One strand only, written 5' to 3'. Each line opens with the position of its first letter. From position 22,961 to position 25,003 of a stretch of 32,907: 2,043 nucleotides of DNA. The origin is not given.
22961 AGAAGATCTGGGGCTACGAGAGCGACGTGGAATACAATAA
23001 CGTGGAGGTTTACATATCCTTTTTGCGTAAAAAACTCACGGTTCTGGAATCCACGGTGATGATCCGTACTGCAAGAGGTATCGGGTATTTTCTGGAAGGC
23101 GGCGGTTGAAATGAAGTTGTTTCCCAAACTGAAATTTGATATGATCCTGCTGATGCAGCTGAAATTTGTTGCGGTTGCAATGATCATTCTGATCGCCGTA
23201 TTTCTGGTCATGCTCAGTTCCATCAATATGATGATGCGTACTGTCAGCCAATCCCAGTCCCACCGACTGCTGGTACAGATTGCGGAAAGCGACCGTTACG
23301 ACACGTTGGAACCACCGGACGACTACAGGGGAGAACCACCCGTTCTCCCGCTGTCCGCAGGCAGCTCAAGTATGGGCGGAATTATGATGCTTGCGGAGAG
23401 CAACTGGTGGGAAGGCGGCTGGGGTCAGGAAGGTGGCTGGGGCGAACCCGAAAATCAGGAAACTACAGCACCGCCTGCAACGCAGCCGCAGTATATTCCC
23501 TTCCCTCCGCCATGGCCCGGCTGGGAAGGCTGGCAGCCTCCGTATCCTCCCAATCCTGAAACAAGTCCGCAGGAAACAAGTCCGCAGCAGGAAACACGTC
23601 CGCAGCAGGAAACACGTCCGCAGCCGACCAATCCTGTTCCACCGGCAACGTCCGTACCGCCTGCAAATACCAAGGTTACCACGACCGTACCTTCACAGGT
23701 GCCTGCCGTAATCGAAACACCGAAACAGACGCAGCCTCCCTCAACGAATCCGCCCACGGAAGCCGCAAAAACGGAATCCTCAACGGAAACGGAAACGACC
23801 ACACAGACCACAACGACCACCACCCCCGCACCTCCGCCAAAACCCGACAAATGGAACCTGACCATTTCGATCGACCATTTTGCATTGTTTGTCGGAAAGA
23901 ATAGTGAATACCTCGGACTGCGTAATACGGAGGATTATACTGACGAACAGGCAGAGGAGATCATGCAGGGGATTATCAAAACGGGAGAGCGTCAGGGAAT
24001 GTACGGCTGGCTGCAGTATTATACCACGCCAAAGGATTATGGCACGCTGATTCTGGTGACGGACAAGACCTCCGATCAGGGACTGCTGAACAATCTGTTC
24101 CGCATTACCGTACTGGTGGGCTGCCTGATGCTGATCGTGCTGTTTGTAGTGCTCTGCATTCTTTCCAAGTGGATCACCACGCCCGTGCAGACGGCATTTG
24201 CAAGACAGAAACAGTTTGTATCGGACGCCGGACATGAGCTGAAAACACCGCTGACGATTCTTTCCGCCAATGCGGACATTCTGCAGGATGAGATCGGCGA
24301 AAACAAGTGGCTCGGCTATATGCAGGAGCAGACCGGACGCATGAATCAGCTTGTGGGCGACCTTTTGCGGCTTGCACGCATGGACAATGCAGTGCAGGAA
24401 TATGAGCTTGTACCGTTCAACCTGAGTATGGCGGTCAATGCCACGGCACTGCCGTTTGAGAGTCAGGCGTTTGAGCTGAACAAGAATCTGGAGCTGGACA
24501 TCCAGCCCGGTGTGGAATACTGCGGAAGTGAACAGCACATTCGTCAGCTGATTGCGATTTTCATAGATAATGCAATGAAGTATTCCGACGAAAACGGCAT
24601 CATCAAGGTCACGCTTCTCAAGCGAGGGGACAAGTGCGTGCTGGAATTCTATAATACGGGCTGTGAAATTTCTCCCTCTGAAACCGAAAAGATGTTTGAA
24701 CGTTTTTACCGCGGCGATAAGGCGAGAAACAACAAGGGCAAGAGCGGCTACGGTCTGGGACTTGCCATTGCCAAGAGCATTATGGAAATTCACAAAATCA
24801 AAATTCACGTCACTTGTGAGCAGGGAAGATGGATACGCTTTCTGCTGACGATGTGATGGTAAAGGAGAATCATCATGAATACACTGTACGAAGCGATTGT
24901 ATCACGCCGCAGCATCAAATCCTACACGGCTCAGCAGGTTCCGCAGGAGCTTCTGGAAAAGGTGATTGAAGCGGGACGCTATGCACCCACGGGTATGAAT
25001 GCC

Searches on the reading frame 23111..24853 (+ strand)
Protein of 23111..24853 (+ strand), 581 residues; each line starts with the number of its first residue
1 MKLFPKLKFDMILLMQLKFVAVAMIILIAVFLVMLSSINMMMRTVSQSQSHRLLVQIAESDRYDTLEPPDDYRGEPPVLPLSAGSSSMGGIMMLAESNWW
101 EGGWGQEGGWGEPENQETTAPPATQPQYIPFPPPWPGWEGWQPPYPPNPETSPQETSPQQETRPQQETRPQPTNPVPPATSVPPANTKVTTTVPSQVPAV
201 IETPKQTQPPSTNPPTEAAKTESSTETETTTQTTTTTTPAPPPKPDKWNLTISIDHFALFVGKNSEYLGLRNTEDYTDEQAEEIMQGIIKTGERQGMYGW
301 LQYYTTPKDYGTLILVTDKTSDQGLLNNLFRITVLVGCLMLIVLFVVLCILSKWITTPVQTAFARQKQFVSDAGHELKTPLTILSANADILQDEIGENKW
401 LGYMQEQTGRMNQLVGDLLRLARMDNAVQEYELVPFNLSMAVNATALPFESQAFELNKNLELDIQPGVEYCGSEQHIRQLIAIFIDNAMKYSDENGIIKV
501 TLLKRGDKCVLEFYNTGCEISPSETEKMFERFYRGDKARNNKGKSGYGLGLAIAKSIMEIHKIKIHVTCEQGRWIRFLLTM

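Call 49: search_protein_families(library=pfam, proteins=[window:23111-24853:+], max_evalue=0.00001)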
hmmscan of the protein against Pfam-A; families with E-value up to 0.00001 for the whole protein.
window:23111-24853:+ (581 aa): 2 families
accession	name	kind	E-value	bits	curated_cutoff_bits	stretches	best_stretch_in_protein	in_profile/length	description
PF02518.31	HATPase_c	-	2.3e-19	70.3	26.4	1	473-579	2-105/111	Histidine kinase-, DNA gyrase B-, and HSP90-like ATPase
PF00512.31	HisKA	-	6e-14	52.3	26.9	1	366-426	2-65/66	His Kinase A (phospho-acceptor) domain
